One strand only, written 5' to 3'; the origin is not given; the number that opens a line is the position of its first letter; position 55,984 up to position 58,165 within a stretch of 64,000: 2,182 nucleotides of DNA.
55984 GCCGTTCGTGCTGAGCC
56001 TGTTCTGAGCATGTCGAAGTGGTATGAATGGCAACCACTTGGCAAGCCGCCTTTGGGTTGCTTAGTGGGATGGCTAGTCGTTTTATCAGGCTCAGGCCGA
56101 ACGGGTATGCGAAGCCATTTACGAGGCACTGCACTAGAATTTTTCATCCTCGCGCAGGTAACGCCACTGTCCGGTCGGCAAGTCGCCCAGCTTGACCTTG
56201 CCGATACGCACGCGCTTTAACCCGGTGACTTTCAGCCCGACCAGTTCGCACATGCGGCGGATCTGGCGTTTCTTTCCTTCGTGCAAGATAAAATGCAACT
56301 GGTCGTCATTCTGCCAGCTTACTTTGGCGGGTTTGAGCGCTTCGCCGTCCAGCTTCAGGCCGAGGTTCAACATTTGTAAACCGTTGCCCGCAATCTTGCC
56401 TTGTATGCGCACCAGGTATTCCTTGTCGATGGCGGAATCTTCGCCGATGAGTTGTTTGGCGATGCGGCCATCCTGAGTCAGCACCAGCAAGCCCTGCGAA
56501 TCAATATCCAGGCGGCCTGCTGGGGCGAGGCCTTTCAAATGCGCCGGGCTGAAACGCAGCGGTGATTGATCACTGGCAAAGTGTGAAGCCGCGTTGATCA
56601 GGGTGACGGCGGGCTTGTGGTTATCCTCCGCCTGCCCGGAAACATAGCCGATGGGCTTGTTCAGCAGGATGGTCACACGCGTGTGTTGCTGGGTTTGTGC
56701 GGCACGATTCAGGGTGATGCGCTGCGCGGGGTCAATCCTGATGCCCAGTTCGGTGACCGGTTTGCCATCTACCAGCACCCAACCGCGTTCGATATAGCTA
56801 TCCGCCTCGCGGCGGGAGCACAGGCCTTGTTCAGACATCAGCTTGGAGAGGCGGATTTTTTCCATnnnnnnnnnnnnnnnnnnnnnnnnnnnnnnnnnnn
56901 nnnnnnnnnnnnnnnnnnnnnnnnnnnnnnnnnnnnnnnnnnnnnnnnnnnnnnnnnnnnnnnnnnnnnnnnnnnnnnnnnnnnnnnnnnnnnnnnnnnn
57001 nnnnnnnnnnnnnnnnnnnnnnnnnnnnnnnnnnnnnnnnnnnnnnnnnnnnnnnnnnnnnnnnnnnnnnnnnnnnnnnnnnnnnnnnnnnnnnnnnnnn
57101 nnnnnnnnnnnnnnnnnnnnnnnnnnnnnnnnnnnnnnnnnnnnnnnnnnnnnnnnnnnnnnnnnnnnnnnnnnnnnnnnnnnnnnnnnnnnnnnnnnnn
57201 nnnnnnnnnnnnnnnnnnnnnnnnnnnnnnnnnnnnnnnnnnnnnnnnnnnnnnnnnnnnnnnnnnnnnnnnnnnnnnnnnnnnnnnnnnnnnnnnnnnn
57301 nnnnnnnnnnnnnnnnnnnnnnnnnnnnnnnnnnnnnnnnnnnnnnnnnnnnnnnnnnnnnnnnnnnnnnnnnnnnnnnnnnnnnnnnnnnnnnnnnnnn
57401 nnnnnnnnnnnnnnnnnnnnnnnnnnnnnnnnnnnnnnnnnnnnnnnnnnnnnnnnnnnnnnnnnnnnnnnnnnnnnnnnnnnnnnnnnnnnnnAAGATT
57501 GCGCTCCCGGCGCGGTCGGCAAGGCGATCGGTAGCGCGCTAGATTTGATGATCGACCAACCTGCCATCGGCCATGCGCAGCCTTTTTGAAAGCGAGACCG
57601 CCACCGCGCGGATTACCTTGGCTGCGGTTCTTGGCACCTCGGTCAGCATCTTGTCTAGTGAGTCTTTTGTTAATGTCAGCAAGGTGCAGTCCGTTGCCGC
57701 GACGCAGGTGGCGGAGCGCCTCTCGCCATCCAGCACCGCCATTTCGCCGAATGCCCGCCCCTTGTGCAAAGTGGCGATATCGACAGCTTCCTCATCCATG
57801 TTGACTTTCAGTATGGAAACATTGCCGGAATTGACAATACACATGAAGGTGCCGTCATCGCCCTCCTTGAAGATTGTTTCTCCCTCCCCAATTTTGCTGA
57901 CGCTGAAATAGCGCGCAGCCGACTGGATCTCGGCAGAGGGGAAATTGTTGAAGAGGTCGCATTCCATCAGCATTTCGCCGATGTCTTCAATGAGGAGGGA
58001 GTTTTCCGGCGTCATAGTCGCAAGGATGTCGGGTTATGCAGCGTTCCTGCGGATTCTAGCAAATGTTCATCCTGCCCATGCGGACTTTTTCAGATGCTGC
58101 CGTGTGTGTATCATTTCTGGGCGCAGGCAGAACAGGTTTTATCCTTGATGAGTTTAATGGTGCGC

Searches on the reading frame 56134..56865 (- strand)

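Call 6: search_protein_families(library=pfam, proteins=[window:56134-56865:-], max_evalue=0.01)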
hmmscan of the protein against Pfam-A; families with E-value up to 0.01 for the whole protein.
window:56134-56865:- (243 aa): 2 families
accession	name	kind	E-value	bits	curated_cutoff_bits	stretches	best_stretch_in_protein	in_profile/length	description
PF00849.27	PseudoU_synth_2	-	3.2e-13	50.6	26.8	1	66-207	3-151/152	RNA pseudouridylate synthase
PF01479.30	S4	-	7.8e-09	35.6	22.8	1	5-49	2-47/48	S4 domain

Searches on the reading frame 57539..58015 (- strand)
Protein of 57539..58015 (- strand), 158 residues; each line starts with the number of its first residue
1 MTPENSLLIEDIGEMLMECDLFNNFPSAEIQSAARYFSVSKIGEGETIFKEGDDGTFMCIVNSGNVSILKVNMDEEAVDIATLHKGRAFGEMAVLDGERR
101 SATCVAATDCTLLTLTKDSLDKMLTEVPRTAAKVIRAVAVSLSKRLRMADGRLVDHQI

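Call 51: search_protein_families(library=pfam, proteins=[window:57539-58015:-], max_evalue=0.001)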
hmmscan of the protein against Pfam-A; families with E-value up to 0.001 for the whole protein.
window:57539-58015:- (158 aa): 1 family
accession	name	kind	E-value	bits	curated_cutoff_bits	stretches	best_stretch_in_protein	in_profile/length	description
PF00027.35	cNMP_binding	-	5e-22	78.1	27.5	1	43-125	5-87/89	Cyclic nucleotide-binding domain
